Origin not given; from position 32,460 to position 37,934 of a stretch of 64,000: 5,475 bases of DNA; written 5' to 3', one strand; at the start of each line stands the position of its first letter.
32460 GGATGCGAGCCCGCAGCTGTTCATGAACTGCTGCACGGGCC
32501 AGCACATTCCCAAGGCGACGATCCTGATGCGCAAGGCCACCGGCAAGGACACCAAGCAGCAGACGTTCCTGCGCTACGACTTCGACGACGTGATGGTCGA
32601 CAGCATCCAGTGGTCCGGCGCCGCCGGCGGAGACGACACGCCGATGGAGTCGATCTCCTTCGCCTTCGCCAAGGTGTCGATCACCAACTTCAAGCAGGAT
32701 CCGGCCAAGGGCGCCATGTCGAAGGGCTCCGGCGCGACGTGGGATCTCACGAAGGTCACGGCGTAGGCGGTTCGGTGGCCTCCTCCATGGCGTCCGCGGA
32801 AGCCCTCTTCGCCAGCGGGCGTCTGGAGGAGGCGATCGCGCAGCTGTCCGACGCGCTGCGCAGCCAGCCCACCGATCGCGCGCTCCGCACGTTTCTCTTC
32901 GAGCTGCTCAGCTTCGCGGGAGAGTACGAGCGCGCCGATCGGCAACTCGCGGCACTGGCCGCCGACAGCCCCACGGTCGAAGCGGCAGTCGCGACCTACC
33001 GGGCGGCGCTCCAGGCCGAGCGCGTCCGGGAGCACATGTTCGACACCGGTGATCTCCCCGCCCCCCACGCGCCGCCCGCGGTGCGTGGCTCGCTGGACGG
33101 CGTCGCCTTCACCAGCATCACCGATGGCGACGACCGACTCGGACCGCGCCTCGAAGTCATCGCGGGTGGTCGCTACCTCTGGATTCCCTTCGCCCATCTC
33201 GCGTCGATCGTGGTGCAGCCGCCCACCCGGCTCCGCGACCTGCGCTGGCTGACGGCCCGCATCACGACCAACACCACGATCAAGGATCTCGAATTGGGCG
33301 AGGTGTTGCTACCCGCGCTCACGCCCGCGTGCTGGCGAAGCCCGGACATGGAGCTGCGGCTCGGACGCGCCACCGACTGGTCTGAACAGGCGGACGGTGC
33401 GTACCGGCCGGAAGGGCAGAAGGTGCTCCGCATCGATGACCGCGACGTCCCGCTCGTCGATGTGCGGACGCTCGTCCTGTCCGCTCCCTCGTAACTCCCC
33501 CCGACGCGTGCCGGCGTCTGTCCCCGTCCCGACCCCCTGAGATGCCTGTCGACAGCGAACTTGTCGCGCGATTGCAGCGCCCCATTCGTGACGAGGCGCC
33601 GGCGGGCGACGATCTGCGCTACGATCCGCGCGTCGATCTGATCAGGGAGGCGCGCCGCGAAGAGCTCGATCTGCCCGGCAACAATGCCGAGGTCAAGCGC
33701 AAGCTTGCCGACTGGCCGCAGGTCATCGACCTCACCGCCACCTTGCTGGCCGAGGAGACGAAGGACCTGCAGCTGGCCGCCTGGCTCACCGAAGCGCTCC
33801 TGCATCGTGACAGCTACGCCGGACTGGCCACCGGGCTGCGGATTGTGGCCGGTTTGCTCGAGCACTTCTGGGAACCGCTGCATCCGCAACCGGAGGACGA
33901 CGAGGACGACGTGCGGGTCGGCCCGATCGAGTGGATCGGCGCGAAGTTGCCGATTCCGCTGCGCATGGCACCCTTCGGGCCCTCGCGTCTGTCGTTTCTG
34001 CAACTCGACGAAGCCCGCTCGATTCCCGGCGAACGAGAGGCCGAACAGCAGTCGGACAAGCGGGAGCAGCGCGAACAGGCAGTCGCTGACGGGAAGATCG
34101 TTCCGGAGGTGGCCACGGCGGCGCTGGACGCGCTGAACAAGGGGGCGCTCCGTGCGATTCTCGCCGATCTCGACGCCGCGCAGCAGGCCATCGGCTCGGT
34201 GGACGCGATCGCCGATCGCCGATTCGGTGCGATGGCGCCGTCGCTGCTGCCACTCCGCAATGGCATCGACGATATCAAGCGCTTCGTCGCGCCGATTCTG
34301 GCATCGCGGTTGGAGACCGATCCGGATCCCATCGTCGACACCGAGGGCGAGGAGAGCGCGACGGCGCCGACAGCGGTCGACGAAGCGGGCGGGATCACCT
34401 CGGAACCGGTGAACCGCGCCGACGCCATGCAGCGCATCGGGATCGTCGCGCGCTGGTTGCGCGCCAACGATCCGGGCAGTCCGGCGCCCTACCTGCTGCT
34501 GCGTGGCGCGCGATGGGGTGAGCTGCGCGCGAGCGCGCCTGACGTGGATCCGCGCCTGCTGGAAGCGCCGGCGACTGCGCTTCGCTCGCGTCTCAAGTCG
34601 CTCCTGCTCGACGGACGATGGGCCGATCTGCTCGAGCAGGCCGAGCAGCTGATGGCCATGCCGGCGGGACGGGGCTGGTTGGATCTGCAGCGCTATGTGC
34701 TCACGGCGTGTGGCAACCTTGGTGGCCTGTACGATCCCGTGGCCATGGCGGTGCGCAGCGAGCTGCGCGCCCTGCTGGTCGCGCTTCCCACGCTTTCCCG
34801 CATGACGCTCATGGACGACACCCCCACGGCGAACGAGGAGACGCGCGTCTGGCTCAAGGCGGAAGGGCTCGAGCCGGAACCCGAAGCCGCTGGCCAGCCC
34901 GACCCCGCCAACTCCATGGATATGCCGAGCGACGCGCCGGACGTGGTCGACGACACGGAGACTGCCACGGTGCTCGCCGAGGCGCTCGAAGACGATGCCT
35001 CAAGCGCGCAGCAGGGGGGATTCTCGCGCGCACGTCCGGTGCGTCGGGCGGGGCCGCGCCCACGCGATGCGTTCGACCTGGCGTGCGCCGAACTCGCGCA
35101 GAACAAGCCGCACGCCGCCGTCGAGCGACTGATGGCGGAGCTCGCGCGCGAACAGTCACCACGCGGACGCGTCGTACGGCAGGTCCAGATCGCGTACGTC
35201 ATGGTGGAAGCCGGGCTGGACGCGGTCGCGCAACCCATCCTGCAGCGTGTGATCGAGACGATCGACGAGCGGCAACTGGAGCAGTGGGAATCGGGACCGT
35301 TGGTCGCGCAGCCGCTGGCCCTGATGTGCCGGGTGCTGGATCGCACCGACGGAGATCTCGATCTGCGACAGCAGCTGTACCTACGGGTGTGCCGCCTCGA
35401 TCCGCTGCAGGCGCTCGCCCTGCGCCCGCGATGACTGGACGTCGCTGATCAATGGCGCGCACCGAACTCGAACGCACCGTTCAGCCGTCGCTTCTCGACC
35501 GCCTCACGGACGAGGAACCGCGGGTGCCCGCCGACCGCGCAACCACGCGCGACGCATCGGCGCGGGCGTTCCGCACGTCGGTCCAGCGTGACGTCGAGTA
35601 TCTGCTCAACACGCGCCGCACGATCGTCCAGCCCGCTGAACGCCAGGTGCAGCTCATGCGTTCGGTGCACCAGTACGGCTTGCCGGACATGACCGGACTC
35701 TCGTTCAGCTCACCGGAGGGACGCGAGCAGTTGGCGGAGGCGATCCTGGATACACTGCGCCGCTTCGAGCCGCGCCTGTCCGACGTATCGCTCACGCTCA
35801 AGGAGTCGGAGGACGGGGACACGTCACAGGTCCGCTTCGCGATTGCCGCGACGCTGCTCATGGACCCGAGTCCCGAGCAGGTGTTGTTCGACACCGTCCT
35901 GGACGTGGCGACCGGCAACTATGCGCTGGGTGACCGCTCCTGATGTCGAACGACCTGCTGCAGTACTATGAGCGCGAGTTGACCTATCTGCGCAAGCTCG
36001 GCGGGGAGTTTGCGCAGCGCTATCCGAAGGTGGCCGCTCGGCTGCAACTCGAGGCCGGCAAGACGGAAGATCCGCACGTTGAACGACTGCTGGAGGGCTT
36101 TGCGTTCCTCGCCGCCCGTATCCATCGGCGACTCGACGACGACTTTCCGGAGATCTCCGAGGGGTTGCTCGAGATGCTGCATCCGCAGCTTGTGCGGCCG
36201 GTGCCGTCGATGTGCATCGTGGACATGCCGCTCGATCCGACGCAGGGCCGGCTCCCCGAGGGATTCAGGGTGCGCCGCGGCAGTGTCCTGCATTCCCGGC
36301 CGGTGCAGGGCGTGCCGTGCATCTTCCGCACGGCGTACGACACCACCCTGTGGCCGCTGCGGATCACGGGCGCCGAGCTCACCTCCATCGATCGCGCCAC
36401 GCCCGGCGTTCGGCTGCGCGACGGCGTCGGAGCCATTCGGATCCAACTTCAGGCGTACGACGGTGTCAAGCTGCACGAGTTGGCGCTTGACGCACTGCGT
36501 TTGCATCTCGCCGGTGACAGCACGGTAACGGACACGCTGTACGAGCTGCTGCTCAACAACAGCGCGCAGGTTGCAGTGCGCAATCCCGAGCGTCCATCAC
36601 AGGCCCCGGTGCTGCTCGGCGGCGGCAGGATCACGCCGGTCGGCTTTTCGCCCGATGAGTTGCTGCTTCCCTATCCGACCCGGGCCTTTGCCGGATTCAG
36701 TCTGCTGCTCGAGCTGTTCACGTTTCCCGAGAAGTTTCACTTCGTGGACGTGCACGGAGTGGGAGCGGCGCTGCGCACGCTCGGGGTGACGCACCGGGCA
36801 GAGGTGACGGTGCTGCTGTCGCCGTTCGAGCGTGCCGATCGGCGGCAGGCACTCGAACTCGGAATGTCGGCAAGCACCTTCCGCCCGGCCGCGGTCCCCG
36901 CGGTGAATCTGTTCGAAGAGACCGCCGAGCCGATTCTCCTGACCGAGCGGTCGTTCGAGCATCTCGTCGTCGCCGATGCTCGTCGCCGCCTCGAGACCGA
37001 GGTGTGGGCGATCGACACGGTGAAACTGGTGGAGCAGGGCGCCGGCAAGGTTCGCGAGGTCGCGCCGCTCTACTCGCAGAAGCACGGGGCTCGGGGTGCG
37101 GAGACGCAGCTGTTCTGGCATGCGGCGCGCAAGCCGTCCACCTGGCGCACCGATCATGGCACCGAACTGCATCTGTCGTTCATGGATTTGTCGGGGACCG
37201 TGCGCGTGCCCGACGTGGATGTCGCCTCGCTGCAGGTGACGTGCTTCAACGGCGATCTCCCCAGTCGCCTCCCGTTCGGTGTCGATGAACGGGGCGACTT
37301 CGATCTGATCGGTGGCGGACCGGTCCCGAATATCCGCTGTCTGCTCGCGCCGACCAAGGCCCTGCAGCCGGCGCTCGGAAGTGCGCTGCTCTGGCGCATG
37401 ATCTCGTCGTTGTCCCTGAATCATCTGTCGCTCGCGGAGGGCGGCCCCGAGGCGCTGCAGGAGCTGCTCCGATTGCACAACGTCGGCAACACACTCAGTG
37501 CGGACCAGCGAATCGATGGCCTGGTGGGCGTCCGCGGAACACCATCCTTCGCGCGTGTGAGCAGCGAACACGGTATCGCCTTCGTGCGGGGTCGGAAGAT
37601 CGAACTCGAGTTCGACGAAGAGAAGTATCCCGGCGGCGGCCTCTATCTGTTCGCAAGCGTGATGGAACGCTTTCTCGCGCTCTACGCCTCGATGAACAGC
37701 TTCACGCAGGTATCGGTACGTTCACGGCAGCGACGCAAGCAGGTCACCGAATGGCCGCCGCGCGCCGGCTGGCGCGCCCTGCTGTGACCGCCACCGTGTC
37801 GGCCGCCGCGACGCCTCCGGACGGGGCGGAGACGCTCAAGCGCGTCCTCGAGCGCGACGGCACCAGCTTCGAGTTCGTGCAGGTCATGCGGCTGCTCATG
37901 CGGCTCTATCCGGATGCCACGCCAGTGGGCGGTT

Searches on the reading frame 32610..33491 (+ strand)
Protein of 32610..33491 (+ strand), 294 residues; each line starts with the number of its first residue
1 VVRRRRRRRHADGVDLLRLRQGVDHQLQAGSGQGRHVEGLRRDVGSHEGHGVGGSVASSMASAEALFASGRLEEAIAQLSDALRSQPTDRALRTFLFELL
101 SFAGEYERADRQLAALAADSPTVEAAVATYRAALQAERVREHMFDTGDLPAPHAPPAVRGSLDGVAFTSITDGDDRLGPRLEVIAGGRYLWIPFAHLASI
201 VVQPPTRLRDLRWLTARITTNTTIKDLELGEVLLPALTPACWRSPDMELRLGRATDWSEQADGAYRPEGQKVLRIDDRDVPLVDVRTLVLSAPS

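Call 14: search_protein_families(library=pfam, proteins=[window:32610-33491:+], max_evalue=0.001)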
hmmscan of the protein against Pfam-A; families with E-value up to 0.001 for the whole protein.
window:32610-33491:+ (294 aa): 3 families
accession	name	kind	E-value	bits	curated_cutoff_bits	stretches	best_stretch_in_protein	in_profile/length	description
PF07024.18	ImpE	-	4.8e-39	133.6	25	1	164-288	1-121/122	ImpE protein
PF14559.12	TPR_19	-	2e-06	28.5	25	1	66-133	1-67/68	Tetratricopeptide repeat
PF13428.12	TPR_14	-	0.00026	21.8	23.5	1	60-96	5-41/44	Tetratricopeptide repeat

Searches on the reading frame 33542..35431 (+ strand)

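Call 14: search_protein_families(library=pfam, proteins=[window:33542-35431:+], max_evalue=0.001)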
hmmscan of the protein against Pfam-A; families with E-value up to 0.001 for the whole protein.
window:33542-35431:+ (630 aa): 2 families
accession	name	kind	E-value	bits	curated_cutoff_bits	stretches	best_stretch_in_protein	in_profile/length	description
PF16989.10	T6SS_VasJ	-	1.2e-42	146.6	26.2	1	294-585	6-246/255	Type VI secretion, EvfE, EvfF, ImpA, BimE, VC_A0119, VasJ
PF06812.17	ImpA_N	-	1.5e-35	122.3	26.9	1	13-132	2-117/119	ImpA, N-terminal, type VI secretion system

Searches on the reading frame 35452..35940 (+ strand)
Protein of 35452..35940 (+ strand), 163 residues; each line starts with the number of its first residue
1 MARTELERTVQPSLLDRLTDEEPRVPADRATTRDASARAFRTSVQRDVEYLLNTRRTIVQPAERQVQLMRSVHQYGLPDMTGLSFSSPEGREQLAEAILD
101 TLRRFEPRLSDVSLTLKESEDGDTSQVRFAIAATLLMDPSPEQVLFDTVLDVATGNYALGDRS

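Call 75: search_protein_families(library=pfam, proteins=[window:35452-35940:+], max_evalue=0.01)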
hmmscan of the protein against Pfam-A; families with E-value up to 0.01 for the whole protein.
window:35452-35940:+ (163 aa): 1 family
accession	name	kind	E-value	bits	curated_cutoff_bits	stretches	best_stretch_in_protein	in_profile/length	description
PF04965.19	GPW_gp25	-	2.4e-18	66.1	27.2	1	40-139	3-95/96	Baseplate wedge protein gp25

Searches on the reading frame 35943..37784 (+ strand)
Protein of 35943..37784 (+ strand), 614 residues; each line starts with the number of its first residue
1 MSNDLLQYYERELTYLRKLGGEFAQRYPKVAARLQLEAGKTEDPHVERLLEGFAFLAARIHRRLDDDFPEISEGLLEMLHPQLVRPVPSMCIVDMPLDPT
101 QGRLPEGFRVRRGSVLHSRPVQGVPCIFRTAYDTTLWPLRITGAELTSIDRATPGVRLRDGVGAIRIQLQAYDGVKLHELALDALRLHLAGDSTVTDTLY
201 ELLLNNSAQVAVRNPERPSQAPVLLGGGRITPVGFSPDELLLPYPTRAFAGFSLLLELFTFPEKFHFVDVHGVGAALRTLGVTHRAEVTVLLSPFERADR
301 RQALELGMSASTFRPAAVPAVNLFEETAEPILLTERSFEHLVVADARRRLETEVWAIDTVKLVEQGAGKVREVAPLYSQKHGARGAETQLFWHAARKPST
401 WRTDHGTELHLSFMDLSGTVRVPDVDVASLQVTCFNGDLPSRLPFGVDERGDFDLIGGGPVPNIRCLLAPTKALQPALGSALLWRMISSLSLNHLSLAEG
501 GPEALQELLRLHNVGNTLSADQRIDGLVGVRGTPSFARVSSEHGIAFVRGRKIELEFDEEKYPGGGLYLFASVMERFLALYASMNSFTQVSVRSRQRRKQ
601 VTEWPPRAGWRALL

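Call 14: search_protein_families(library=pfam, proteins=[window:35943-37784:+], max_evalue=0.001)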
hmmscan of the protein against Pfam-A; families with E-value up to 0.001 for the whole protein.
window:35943-37784:+ (614 aa): 1 family
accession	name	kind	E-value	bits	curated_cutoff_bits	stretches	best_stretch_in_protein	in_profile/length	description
PF05947.17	T6SS_TssF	-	5.8e-214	712.5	25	1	1-611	1-608/608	Type VI secretion system, TssF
